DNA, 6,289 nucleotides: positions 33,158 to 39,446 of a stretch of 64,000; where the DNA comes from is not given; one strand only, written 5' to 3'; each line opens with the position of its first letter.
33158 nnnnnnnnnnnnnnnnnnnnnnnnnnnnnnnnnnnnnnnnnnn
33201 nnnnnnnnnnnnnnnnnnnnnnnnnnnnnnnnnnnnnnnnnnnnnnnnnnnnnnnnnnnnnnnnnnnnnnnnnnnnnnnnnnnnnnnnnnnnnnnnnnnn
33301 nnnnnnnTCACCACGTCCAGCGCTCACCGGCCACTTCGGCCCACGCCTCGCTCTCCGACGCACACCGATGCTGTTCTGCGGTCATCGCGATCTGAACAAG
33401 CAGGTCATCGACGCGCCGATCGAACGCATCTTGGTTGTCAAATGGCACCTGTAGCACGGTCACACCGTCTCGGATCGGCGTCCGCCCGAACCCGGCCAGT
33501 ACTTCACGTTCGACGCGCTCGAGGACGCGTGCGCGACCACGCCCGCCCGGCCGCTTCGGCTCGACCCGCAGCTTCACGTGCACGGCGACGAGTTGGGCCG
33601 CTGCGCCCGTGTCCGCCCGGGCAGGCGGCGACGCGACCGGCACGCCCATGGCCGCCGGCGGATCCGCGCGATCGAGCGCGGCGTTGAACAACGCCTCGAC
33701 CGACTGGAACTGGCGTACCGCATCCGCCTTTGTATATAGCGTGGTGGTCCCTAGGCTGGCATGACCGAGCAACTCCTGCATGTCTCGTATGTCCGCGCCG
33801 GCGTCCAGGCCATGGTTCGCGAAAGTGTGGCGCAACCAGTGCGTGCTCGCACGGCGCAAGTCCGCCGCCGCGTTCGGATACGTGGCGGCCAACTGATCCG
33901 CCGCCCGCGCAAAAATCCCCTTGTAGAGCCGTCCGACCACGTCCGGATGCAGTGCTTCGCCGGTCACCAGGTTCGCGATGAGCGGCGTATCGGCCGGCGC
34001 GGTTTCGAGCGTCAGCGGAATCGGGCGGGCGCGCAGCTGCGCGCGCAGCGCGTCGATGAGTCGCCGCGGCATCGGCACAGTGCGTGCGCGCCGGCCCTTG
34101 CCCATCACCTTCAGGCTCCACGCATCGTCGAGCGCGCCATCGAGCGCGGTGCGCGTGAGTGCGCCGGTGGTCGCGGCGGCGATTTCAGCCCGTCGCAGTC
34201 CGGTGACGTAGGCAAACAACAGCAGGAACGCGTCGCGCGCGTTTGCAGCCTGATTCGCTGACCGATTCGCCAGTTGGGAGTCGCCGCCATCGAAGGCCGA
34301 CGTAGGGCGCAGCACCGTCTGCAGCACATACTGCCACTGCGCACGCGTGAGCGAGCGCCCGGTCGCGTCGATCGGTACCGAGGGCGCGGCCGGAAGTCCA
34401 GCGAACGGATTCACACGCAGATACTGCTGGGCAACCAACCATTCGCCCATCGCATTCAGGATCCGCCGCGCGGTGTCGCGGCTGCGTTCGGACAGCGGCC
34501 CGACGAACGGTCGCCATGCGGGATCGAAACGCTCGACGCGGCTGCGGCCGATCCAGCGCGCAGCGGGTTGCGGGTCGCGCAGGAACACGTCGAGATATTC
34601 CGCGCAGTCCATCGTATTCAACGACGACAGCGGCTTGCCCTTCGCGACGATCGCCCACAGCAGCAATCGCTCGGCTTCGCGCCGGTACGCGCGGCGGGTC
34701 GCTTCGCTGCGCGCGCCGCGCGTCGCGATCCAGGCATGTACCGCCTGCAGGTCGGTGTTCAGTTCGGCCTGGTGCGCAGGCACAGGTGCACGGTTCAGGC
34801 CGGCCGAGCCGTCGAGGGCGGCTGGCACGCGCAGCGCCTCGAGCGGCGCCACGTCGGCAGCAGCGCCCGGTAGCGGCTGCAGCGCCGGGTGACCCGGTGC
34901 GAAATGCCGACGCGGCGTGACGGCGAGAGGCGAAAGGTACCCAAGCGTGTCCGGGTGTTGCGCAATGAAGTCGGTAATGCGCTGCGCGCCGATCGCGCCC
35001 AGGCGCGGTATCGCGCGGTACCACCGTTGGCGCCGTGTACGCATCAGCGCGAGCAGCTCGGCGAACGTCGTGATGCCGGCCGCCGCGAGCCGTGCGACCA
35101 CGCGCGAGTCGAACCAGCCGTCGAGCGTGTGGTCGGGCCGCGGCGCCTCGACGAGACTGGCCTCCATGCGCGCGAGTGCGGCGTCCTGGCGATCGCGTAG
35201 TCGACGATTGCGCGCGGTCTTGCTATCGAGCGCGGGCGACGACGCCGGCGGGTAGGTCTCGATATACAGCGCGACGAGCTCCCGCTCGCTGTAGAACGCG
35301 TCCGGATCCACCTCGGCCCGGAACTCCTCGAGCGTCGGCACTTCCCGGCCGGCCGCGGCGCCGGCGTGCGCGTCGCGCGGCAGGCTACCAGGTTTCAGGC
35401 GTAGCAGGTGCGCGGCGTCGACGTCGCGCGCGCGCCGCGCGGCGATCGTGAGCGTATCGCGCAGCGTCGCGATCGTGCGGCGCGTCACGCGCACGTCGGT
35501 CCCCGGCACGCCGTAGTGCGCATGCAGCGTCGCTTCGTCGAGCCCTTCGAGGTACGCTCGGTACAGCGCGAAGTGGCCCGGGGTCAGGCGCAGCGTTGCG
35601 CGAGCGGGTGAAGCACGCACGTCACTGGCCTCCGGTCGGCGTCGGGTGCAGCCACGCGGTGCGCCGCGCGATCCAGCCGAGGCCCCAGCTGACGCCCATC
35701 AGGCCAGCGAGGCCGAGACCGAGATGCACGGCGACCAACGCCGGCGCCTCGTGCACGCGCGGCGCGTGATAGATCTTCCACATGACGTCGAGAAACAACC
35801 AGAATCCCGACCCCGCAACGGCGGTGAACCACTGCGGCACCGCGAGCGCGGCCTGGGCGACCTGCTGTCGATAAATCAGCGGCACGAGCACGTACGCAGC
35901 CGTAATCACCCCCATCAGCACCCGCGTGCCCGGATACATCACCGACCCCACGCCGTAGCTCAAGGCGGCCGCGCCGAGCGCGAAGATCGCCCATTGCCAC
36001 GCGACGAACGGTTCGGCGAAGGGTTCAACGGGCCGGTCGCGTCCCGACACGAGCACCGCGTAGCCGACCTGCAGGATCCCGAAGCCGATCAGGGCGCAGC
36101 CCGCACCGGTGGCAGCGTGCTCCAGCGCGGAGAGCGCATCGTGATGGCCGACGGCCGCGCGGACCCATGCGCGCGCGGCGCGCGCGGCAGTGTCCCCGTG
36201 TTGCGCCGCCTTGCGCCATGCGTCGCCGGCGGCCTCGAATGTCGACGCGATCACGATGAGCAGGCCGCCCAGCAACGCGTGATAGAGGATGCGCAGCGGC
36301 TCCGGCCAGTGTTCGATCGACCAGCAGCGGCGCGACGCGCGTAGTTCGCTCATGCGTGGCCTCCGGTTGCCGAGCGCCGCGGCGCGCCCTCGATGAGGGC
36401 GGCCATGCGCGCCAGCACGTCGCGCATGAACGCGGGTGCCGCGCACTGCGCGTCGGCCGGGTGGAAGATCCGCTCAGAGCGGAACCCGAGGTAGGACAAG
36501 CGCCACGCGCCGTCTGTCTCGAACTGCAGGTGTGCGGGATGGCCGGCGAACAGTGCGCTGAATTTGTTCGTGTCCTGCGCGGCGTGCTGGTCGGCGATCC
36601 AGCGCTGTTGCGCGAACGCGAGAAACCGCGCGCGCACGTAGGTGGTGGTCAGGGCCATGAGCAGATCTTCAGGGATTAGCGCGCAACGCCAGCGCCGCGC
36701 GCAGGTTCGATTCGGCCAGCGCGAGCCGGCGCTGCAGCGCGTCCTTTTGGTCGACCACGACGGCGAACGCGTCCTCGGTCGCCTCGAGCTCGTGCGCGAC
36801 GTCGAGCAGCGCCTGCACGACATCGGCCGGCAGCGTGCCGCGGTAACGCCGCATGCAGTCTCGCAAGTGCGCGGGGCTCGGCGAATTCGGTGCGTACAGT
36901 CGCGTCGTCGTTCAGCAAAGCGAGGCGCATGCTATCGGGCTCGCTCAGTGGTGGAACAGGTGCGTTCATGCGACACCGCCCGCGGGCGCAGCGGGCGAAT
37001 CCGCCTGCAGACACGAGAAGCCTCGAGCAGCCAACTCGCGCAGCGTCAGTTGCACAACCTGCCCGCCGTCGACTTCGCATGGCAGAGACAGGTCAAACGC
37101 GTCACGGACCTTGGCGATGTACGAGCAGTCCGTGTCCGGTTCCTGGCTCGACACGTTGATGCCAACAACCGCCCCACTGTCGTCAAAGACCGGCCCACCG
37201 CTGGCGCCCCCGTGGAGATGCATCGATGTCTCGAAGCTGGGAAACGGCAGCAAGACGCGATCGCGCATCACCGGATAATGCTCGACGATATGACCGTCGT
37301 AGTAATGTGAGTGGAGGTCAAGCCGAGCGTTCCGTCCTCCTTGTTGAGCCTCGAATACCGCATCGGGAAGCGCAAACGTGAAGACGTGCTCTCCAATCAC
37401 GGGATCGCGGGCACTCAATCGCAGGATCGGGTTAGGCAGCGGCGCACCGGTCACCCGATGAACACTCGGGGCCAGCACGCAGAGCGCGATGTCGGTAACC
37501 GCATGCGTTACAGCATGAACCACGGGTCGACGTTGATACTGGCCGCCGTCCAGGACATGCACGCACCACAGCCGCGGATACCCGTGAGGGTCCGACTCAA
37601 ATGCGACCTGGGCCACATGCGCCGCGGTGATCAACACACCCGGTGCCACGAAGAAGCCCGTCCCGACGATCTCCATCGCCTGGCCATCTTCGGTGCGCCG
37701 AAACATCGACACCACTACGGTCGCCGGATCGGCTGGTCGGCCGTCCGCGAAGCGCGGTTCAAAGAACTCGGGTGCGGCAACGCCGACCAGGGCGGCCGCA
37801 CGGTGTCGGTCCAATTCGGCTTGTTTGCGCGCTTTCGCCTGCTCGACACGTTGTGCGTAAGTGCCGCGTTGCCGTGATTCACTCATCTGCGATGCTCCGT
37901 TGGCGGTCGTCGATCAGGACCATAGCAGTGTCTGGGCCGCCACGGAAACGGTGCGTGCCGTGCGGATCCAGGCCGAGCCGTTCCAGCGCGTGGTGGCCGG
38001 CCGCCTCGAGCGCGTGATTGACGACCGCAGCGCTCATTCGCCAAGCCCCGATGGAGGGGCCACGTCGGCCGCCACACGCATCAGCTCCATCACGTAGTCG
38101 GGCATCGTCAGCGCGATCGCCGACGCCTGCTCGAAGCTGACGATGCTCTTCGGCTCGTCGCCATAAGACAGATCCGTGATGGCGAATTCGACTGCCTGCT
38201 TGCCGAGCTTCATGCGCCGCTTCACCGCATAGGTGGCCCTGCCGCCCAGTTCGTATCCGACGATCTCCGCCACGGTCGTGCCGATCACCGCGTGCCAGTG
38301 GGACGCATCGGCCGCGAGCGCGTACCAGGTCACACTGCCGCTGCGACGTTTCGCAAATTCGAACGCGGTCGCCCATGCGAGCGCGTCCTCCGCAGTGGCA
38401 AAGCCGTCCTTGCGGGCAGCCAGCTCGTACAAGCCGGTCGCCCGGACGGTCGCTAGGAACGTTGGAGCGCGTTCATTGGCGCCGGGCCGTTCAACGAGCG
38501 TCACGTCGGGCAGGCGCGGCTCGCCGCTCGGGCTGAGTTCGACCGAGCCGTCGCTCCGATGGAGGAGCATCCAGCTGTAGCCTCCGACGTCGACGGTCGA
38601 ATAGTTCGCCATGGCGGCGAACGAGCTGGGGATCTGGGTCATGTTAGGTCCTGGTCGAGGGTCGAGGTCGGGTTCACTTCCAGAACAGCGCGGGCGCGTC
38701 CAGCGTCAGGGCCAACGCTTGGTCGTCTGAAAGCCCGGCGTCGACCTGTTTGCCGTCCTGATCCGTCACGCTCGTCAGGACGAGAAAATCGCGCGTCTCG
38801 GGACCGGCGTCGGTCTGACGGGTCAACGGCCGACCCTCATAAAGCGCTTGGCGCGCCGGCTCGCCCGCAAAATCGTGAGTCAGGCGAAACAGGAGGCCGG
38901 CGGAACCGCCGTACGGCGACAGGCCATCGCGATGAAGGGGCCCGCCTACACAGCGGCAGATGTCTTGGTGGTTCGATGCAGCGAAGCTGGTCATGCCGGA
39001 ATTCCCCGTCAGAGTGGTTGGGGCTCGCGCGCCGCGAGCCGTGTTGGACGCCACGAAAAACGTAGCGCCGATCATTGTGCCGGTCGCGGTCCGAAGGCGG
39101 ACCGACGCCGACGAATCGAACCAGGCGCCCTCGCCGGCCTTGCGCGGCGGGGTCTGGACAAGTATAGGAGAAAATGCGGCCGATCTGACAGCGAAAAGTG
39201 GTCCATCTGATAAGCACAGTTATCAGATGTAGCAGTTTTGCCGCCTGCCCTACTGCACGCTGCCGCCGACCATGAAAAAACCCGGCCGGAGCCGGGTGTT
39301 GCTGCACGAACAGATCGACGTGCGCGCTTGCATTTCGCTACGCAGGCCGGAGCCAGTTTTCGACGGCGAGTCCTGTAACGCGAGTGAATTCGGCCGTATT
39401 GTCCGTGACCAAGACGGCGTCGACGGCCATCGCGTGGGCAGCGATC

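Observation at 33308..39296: Eight-gene tightly coupled operon ending in a DUF3701-type integrase, with a trypsin-like protease and several unknown proteins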

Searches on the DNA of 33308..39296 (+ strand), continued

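Call 28: get_annotated_region(hit=H1, flank=5000)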
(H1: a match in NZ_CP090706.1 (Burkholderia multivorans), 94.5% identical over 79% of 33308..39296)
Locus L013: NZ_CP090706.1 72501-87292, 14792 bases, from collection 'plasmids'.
description: Burkholderia multivorans strain 2016Y70888756VI plasmid p1_2016Y70888756VI, complete sequence
organism: Burkholderia multivorans (NCBI taxid 87883)
taxonomy: Bacteria; Pseudomonadota; Betaproteobacteria; Burkholderiales; Burkholderiaceae; Burkholderia; Burkholderia multivorans
host: -; source: Homo sapiens; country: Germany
typing (MOB-suite, as given by PLSDB): non-mobilizable
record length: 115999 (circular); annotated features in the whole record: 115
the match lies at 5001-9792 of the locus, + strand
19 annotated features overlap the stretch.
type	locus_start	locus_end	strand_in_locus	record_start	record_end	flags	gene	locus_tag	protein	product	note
CDS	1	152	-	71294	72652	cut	-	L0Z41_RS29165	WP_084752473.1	ParB N-terminal domain-containing protein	-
CDS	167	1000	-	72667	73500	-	-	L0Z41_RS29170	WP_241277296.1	ParA family protein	-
CDS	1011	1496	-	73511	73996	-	-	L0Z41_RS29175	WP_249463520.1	hypothetical protein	-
CDS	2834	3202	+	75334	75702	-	-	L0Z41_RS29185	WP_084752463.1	hypothetical protein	-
CDS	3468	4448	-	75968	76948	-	-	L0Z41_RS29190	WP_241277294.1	hypothetical protein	-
CDS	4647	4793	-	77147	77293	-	-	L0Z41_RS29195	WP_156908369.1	hypothetical protein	-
CDS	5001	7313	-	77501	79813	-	-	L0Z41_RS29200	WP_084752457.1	phage integrase family protein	-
CDS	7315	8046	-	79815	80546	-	-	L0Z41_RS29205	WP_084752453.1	hypothetical protein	-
CDS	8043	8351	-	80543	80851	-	-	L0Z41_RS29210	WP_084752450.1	hypothetical protein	-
CDS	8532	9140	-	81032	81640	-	-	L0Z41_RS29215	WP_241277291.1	hypothetical protein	-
CDS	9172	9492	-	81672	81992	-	-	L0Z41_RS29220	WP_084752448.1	hypothetical protein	-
CDS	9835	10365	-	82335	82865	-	-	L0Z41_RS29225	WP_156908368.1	hypothetical protein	-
CDS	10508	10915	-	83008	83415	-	-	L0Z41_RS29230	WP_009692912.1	type II toxin-antitoxin system VapC family toxin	-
CDS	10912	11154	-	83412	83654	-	-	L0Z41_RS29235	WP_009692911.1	AbrB/MazE/SpoVT family DNA-binding domain-containing protein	-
CDS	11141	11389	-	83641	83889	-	-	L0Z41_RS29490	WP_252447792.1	hypothetical protein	-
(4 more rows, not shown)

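Call 29: get_annotated_region(hit=H3, flank=5000)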
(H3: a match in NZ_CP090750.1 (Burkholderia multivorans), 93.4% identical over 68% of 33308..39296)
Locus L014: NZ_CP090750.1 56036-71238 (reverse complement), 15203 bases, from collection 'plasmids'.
description: Burkholderia multivorans strain 2010Ycf503 plasmid p1_2010Ycf503, complete sequence
organism: Burkholderia multivorans (NCBI taxid 87883)
taxonomy: Bacteria; Pseudomonadota; Betaproteobacteria; Burkholderiales; Burkholderiaceae; Burkholderia; Burkholderia multivorans
host: -; source: Homo sapiens; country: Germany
typing (MOB-suite, as given by PLSDB): non-mobilizable
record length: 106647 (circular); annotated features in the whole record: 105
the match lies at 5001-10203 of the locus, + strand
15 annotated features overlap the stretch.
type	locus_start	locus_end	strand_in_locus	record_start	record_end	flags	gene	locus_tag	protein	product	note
CDS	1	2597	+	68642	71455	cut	-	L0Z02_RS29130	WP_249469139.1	AAA family ATPase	-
CDS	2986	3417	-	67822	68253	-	-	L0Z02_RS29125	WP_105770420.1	TA system VapC family ribonuclease toxin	-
CDS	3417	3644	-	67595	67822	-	-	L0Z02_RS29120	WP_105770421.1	CopG family transcriptional regulator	-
CDS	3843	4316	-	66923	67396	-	-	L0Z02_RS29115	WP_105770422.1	RES family NAD+ phosphorylase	-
CDS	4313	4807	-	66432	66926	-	-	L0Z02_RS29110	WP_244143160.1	antitoxin Xre/MbcA/ParS toxin-binding domain-containing protein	-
CDS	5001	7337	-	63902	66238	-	-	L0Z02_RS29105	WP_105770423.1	site-specific integrase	-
CDS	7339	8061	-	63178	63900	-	-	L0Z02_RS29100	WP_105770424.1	hypothetical protein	-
CDS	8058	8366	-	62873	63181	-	-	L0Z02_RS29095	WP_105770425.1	hypothetical protein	-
CDS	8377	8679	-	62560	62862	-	-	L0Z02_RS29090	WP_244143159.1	hypothetical protein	-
CDS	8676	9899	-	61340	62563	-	-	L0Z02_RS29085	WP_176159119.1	hypothetical protein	-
CDS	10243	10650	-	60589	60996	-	-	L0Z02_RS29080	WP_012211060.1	type II toxin-antitoxin system VapC family toxin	-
CDS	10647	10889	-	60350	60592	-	-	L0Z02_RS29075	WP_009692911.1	AbrB/MazE/SpoVT family DNA-binding domain-containing protein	-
CDS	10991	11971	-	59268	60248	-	ligD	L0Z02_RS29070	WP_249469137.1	non-homologous end-joining DNA ligase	GO:0006310 - DNA recombination [Evidence IEA]; GO:0006281 - DNA repair [Evidence IEA]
CDS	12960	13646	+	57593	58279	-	parA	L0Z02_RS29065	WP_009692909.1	ParA family partition ATPase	-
CDS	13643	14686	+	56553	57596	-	-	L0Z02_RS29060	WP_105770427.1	ParB/RepB/Spo0J family partition protein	GO:0007059 - chromosome segregation [Evidence IEA]; GO:0000910 - cytokinesis [Evidence IEA]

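Call 72: search_dna_similar(query=window:39125-39245:-, collection=plasmids, mode=distant, max_rows=60, max_evalue=0.001)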
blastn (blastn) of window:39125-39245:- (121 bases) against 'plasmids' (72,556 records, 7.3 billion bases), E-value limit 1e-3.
Records with a match: 24; places in all: 24; records where one place covers at least 80% of the query: 17.
Best place of each record, by identity: 90-95% 2; 80-90% 17; 60-80% 5.
By first word of the organism name: Burkholderia 24.
By predicted mobility (MOB-suite, as given by PLSDB): conjugative 13; non-mobilizable 6; mobilizable 5.
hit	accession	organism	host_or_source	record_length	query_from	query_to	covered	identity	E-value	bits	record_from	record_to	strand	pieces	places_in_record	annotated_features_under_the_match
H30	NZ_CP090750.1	Burkholderia multivorans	Homo sapiens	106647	5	121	97%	94.9%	1e-44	185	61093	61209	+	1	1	none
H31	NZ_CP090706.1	Burkholderia multivorans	Homo sapiens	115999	1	121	100%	89.3%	2e-36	159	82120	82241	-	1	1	none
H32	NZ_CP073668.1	Burkholderia contaminans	Homo sapiens,blood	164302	1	121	100%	86.8%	3e-33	147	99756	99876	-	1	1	none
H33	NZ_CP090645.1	Burkholderia contaminans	sheep,milk,milk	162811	1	121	100%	86.8%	3e-33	147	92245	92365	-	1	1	none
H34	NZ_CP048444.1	Burkholderia multivorans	Homo sapiens,sputum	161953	16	121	88%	94.3%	1e-38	165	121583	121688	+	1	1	none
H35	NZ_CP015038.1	Burkholderia cenocepacia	Homo sapiens,Cord blood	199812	1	121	100%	81.8%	5e-24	117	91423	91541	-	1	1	none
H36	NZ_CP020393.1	Burkholderia vietnamiensis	Environment,oryza sativa, rhizosphere ...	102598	7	121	95%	85.2%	2e-28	132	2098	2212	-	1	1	none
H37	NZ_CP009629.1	Burkholderia vietnamiensis LMG 10929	Oryza sativa, rhizosphere soil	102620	7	121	95%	85.2%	2e-28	132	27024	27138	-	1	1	none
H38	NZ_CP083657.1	Burkholderia vietnamiensis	-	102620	7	121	95%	85.2%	2e-28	132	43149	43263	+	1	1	none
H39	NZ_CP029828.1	Burkholderia sp. JP2-270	sigle cell,rice rhizosphere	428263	9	121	93%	86.1%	2e-28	131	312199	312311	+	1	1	none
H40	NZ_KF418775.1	Burkholderia pseudomallei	-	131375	7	120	94%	80.7%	3e-21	107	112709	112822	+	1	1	none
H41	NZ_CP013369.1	Burkholderia ubonensis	soil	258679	8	119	93%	82.1%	6e-23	113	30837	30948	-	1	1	none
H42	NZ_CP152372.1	Burkholderia ambifaria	Atractylodes lancea,rhizosphere microbe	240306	16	118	85%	89.3%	5e-30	137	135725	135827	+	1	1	none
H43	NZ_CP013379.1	Burkholderia pseudomultivorans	soil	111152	7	112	88%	83.0%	3e-21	107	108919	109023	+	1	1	none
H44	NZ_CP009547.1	Burkholderia sp. 2002721687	water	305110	1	97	80%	78.6%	4e-12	77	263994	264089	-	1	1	none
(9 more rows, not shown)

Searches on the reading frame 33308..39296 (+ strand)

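Call 53: search_protein_families(library=pfam, proteins=[L003:9689-10588:-, L003:11227-11484:-, L005:9063-9806:-, L005:8245-9024:-, L003:9356-9646:-], max_evalue=0.1)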
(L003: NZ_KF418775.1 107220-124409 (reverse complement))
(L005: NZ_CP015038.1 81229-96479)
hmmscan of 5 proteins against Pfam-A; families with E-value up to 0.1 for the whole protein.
L003:9689-10588:- (299 aa): 0 families

L003:11227-11484:- (85 aa): 0 families

L005:9063-9806:- (247 aa): 0 families

L005:8245-9024:- (259 aa): 1 family
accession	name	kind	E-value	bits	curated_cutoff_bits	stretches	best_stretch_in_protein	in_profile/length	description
PF13938.11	DUF4213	-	0.1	13.4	23.5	0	22-84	20-69/75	Putative heavy-metal chelation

L003:9356-9646:- (96 aa): 1 family
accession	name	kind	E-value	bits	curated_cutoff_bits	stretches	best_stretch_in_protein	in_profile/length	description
PF00788.29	RA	-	0.016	16.2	21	1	46-94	31-79/93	Ras association (RalGDS/AF-6) domain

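Call 54: search_protein_families(library=padloc, proteins=[L003:9689-10588:-, L003:11227-11484:-, L005:9063-9806:-, L005:8245-9024:-, L003:9356-9646:-], max_evalue=0.1)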
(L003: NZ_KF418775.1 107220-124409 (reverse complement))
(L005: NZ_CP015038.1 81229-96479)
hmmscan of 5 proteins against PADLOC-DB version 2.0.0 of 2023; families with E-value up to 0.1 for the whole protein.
L003:9689-10588:- (299 aa): 0 families

L003:11227-11484:- (85 aa): 0 families

L005:9063-9806:- (247 aa): 0 families

L005:8245-9024:- (259 aa): 2 families
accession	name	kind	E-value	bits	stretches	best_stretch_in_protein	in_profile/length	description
PDLC03841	LeoBC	-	0.01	13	1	10-71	465-525/601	-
PDLC01337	Cas8a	-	0.051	11.1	1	9-74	159-222/272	CAS-I-A; effector_LS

L003:9356-9646:- (96 aa): 0 families

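Call 96: search_solved_structures(query=A7, max_evalue=5)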
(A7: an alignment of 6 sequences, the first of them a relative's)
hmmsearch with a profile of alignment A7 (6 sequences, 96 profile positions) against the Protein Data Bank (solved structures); distinct sequences matched with E-value up to 5: 5.
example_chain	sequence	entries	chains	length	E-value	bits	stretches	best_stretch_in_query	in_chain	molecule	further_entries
6ar7_A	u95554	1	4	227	0.29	14.9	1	6-71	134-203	Uncharacterized protein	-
5ugi_A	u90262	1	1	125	1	13.2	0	11-57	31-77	Steroid Delta-isomerase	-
1ohp_A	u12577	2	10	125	1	13.1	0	11-69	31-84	STEROID DELTA-ISOMERASE | KETOSTEROID ISOMERASE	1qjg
8cho_A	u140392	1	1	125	1.5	12.6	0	11-69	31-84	STEROID DELTA-ISOMERASE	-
1ocv_A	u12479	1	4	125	1.5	12.6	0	11-69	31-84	STEROID DELTA-ISOMERASE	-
